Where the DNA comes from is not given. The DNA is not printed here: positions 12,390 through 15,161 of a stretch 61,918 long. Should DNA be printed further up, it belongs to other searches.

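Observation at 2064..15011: Rhamnose catabolic genes joined to a complete TPP/lipoate E1-E2-E3 dehydrogenase complex around one DeoR regulator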

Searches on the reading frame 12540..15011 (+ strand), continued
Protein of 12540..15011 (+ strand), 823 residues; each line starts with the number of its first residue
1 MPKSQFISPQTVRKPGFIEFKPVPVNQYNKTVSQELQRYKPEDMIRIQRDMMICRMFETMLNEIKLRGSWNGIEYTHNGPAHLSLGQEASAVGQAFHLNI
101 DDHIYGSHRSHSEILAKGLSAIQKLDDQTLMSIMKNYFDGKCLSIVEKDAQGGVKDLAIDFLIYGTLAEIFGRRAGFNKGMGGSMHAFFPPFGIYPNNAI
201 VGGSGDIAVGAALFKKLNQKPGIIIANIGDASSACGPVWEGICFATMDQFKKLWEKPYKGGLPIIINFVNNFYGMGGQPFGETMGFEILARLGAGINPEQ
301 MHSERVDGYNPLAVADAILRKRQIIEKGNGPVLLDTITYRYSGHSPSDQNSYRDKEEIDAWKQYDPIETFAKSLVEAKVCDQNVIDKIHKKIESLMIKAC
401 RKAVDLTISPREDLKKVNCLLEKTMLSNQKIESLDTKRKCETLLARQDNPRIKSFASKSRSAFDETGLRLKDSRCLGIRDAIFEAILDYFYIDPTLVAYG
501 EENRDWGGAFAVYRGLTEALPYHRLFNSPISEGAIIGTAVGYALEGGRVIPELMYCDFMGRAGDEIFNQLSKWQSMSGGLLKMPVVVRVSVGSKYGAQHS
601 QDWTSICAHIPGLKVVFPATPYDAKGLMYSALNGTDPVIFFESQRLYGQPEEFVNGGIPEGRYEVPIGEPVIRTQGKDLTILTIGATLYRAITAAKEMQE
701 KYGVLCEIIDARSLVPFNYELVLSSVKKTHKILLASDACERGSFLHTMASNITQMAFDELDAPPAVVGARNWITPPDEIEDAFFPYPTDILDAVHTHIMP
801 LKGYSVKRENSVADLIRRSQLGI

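Call 51: search_protein_families(library=pfam, max_evalue=0.0001, proteins=[L028:8648-9124:+, L028:9297-10016:+, L034:8968-9948:+, L034:6681-7676:-, L035:9127-13122:+, L010:6641-9946:+, L017:9067-9768:-, L038:12485-14032:+, L030:3878-4558:+, L027:14401-15936:+])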
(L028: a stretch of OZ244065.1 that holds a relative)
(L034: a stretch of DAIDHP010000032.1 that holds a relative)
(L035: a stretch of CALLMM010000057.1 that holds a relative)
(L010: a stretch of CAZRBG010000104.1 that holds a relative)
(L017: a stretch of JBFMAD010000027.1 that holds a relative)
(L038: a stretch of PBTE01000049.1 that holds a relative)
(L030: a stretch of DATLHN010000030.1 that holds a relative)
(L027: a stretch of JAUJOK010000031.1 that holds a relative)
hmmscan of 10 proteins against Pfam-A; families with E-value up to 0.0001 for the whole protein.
L028:8648-9124:+ (158 aa): 2 families
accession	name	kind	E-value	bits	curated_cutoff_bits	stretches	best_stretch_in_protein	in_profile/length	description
PF09346.15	SMI1_KNR4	-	1.3e-13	52.1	25.4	1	15-152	1-124/125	SMI1 / KNR4 family (SUKH-1)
PF14568.11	SUKH_6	-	7e-10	39.9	27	1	19-151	2-119/119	SMI1-KNR4 cell-wall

L028:9297-10016:+ (239 aa): 5 families
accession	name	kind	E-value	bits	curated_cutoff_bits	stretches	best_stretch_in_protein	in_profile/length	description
PF00023.36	Ank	-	6.7e-25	86.2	21.1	1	161-191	2-32/33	Ankyrin repeat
PF12796.13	Ank_2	-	1.2e-23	84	27.3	3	161-201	29-67/90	Ankyrin repeats (3 copies)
PF13637.12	Ank_4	-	5.2e-22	77.9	22.7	2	127-181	3-50/50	Ankyrin repeats (many copies)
PF13606.12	Ank_3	-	2.5e-18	64.4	22.3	1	161-187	2-28/30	Ankyrin repeat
PF13857.12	Ank_5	-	2.9e-16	59.8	27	1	159-199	14-54/56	Ankyrin repeats (many copies)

L034:8968-9948:+ (326 aa): 6 families
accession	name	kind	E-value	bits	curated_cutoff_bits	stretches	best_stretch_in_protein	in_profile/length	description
PF00891.24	Methyltransf_2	-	2.8e-24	86.1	22.3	1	143-305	50-209/210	O-methyltransferase domain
PF08100.18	Dimerisation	-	1.1e-14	54.5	25.6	1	5-82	5-88/93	O-methyltransferase dimerisation domain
PF08242.18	Methyltransf_12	-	1.8e-07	32.2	30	1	160-257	1-98/98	Methyltransferase domain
PF13847.12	Methyltransf_31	-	2.8e-07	30.8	27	1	155-265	3-115/145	Methyltransferase domain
PF13649.12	Methyltransf_25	-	7.1e-07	30.3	27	1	160-255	2-97/97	Methyltransferase domain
PF05175.20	MTS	-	5.8e-05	23.2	23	0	153-259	29-138/170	Methyltransferase small domain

L034:6681-7676:- (331 aa): 2 families
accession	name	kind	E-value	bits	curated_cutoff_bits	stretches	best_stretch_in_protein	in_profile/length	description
PF00355.32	Rieske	-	8e-22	77.4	20.3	1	5-100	1-87/88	Rieske [2Fe-2S] domain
PF19112.6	VanA_C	-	1.4e-13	51.9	23.5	1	142-319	1-190/193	Vanillate O-demethylase oxygenase C-terminal domain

L035:9127-13122:+ (1331 aa): 6 families
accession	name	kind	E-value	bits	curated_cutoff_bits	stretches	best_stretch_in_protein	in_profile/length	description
PF00562.33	RNA_pol_Rpb2_6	-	3.4e-130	434.9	23.4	2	673-1050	1-325/373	RNA polymerase Rpb2, domain 6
PF04561.19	RNA_pol_Rpb2_2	-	1.6e-32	113.2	21.7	1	271-410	58-190/190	RNA polymerase Rpb2, domain 2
PF04560.25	RNA_pol_Rpb2_7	-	1.9e-28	99.1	32.1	1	1212-1286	1-85/87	RNA polymerase Rpb2, domain 7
PF04565.21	RNA_pol_Rpb2_3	-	4.6e-28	97.6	21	1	469-537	1-68/68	RNA polymerase Rpb2, domain 3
PF10385.14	RNA_pol_Rpb2_45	-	3.4e-25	88.3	28.2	1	547-612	1-66/66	RNA polymerase beta subunit external 1 domain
PF04563.20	RNA_pol_Rpb2_1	-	9.2e-11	42.1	28.2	1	1-455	75-202/203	RNA polymerase beta subunit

L010:6641-9946:+ (1101 aa): 3 families
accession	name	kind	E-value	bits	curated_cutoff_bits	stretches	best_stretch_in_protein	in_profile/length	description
PF13360.13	PQQ_2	-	1.2e-29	104.1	27.6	2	686-843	16-148/233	Outer membrane protein assembly factor BamB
PF13570.13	Beta-prop_ACSF4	-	2e-15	57.5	133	1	702-770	18-88/329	Beta-alanine-activating enzyme, beta-propeller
PF01011.28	PQQ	-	1.6e-08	34.2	26.7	0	696-733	51-87/595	Glucose/ethanol/alcohol dehydrogenase, beta-propeller domain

L017:9067-9768:- (233 aa): 1 family
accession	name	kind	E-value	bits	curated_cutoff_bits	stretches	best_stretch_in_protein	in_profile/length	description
PF01797.21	Y1_Tnp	-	3.1e-19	69.7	23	1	12-120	5-117/121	Transposase IS200 like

L038:12485-14032:+ (515 aa): 1 family
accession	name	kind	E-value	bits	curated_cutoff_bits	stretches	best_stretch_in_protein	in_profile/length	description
PF13231.12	PMT_2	-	8e-07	29.8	26.1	1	67-202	4-138/160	Dolichyl-phosphate-mannose-protein mannosyltransferase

L030:3878-4558:+ (226 aa): 2 families
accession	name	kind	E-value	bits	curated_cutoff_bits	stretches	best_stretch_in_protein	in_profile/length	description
PF12850.12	Metallophos_2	-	2.7e-19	70.1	27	1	10-200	2-153/154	Calcineurin-like phosphoesterase superfamily domain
PF00149.33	Metallophos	-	1e-12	49.4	21.5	1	10-168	2-190/191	Calcineurin-like phosphoesterase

L027:14401-15936:+ (511 aa): 4 families
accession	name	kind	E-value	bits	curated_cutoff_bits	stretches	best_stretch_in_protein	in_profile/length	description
PF00005.33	ABC_tran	-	3.6e-40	138.2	25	2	214-347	2-137/137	ABC transporter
PF16326.10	ABC_tran_CTD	-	6.7e-17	61.9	32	1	436-502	2-68/69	ABC transporter C-terminal domain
PF13304.12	AAA_21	-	1.3e-10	42.2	27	0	227-277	3-59/304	AAA domain, putative AbiEii toxin, Type IV TA system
PF02463.25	SMC_N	-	3.9e-05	23.6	40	0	318-364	136-186/220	RecF/RecN/SMC N terminal domain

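Call 61: find_homologous_proteins(query=L001:4387-5661:-, max_evalue=0.00001)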
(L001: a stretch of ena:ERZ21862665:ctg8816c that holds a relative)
Query L001:4387-5661:- (424 aa): 2203 proteins with E <= 0.00001 among 8000 candidates; the best 120 are listed.
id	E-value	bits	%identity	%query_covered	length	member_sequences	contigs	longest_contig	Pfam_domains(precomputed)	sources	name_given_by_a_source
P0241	9.5e-178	609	65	99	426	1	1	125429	-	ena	-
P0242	4.7e-168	578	63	98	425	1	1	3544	-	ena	-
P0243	5.1e-168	577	64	97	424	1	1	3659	-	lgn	-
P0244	6.6e-168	577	64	97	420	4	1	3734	-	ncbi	-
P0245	6.4e-167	574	63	98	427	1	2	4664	-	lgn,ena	-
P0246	1.2e-166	573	63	100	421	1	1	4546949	-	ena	-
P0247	1.6e-166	572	63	98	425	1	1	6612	-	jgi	jgi:hypothetical protein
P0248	5.1e-166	571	67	92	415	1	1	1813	-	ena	-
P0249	8.3e-166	570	62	98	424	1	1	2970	-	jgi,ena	-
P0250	1.2e-164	566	62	100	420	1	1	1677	-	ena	-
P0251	1.4e-164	566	64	97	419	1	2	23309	-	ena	-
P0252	1.5e-164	566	63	98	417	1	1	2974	-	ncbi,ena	-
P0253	2.4e-164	565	63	98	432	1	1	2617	-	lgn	-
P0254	8.1e-164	564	62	98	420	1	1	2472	-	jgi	-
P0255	1.2e-163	563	63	98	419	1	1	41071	-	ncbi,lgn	ncbi:MAG: hypothetical protein ABFR90_00545 [Planctomycetota bacterium]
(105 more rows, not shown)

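Call 69: search_protein_families(library=pfam, max_evalue=0.001, proteins=[L082:66-689:-, L051:129-785:-, L067:5831-6154:+, L079:12931-13251:+, L082:5037-7133:-, L082:16163-17167:-, L082:15050-15940:-, L082:14182-15012:-, L082:19904-21142:+, L082:21268-22451:+])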
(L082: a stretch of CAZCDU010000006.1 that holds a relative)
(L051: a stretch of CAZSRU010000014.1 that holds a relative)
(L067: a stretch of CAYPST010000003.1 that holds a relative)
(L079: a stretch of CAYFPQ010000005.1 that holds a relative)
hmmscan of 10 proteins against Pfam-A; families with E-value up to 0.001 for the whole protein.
L082:66-689:- (207 aa): 2 families
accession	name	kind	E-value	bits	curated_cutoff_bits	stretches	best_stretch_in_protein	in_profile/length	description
PF00753.33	Lactamase_B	-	1.1e-37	130.4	22.7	1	9-189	2-196/196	Metallo-beta-lactamase superfamily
PF12706.13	Lactamase_B_2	-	0.00039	20.5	27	1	47-131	30-114/200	Beta-lactamase superfamily domain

L051:129-785:- (218 aa): 0 families

L067:5831-6154:+ (107 aa): 0 families

L079:12931-13251:+ (106 aa): 1 family
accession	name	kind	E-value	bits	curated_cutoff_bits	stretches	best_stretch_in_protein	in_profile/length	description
PF13657.11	Couple_hipA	-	2.1e-26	92.7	22.5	1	8-102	2-98/99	HipA N-terminal domain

L082:5037-7133:- (698 aa): 0 families

L082:16163-17167:- (334 aa): 0 families

L082:15050-15940:- (296 aa): 3 families
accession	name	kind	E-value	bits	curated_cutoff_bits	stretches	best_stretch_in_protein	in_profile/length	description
PF12833.13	HTH_18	-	1.5e-25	89.7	33.6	1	215-293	1-79/80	Helix-turn-helix domain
PF00165.29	HTH_AraC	-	8.3e-18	64.5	26.6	2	254-293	1-42/42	Bacterial regulatory helix-turn-helix proteins, AraC family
PF02311.25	AraC_binding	-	2.3e-07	31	21.1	1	31-170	12-135/135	AraC-like ligand binding domain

L082:14182-15012:- (276 aa): 0 families

L082:19904-21142:+ (412 aa): 0 families

L082:21268-22451:+ (394 aa): 3 families
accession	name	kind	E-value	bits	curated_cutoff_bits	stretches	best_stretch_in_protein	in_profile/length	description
PF22666.2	Glyco_hydro_2_N2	-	9.3e-58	195.4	27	1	10-181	1-167/167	Glycosyl hydrolase 2 galactose-binding domain-like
PF00703.27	Glyco_hydro_2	-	3.2e-10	41.2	23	1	210-296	20-109/109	Glycosyl hydrolases family 2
PF02837.24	Glyco_hydro_2_N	-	3.1e-07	30.9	28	1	59-125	67-132/169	Glycosyl hydrolases family 2, sugar binding domain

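Call 70: predict_structure(alignment_id=A2)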
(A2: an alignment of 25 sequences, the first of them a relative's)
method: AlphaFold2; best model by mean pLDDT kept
length: 421 residues; sequences in the alignment: 25
mean_pLDDT: 91.6   pTM: 0.91
mean pLDDT of the five models: 91.6, 88.9, 88.7, 88.7, 86.9
residues with pLDDT >= 90: 328; 70-90: 78; 50-70: 10; < 50: 5
segments of 3 or more residues with pLDDT < 50: 1-4
pLDDT, mean of each block of 10 residues (from residue 1): 61 95 95 92 88 95 97 87 95 95 91 86 93 88 91 95 97 95 92 89 96 97 96 93 93 91 95 95 65 83 94 92 94 98 83 93 97 98 95 94 98 92 54
secondary structure, 60 per line:
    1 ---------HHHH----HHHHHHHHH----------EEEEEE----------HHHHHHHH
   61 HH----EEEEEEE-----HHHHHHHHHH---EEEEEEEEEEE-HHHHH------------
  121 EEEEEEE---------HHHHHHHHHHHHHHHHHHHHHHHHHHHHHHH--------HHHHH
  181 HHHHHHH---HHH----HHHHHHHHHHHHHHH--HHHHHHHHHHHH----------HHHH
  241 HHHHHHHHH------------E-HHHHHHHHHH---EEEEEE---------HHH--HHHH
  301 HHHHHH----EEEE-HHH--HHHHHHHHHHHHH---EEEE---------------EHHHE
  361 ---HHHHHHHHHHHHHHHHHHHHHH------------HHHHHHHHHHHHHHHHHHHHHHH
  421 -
elements in order: H10-13 H18-26 E37-42 H53-62 E67-73 H79-88 E92-102 H104-108 E121-127 H137-167 H176-187 H198-212 H215-226 H237-249 H264-273 E277-282 H297-306 E311-314 H321-333 E337-340 H364-385 H398-420

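Call 73: fold_search(model_id=the predicted structure, library=pdb)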
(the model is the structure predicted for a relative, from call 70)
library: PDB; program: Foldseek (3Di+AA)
matches with E <= 10: 895; with E <= 0.001: 7
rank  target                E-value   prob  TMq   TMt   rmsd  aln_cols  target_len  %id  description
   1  3e0f                  4.2e-11  1.00  0.53  0.74   4.9       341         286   16  Crystal structure of a putative metal-dependent phosphoesterase (bad_1165) from bifidobacterium adolescentis atcc 15703  (released 2008-09-02)
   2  9etk                  5.2e-11  1.00  0.51  0.73   5.7       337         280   13  Crystal structure of Vibrio cholerae RNase AM (released 2024-09-11)
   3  2yb1                  7.2e-11  1.00  0.49  0.69   6.0       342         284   19  Structure of an amidohydrolase from Chromobacterium violaceum (EFI target EFI-500202) with bound Mn, AMP and phosphate. (released 2011-03-16)
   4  3o0f                  1.4e-10  1.00  0.52  0.73   5.4       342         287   15  Crystal structure of a putative metal-dependent phosphoesterase (BAD_1165) from bifidobacterium adolescentis atcc 15703  (released 2010-08-25)
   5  7ug9                  3.7e-06  1.00  0.38  0.74   5.0       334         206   11  Crystal structure of RNase AM PHP domain (released 2022-08-31)
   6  9qrn_A                2.6e-04  1.00  0.29  0.12  22.0       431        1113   12  DNA polymerase without DNA or inhibitor (released 2025-09-24)
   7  9qpc_A                6.9e-04  0.96  0.27  0.11  22.1       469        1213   12  DNA polymerase with inhibitor (released 2025-09-24)
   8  4gx8_B                2.0e-03  1.00  0.35  0.45   9.3       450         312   12  Crystal structure of a DNA polymerase III alpha-epsilon chimera (released 2013-04-03)
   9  4gx9_B                2.5e-03  0.99  0.33  0.42  13.5       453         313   11  Crystal structure of a DNA polymerase III alpha-epsilon chimera (released 2013-04-03)
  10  4gx9_C                2.6e-03  0.99  0.34  0.42   9.5       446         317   12  Crystal structure of a DNA polymerase III alpha-epsilon chimera (released 2013-04-03)
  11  9qrl_A                2.6e-03  0.89  0.27  0.12  22.0       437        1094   13  DNA polymerase with inhibitor #2 (released 2025-09-24)
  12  2hnh                  3.2e-03  1.00  0.31  0.16   8.2       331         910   11  Crystal structure of the catalytic alpha subunit of E. coli replicative DNA polymerase III (released 2006-09-19)
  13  4gx8_A                4.4e-03  0.99  0.35  0.46  12.6       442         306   11  Crystal structure of a DNA polymerase III alpha-epsilon chimera (released 2013-04-03)
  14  3o3m_A                7.6e-03  0.16  0.12  0.13  23.6       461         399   10  (R)-2-Hydroxyisocaproyl-CoA Dehydratase (released 2011-03-16)
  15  4jom                  8.0e-03  1.00  0.31  0.16   8.0       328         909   12  Structure of E. coli Pol III 3mPHP mutant (released 2013-05-29)
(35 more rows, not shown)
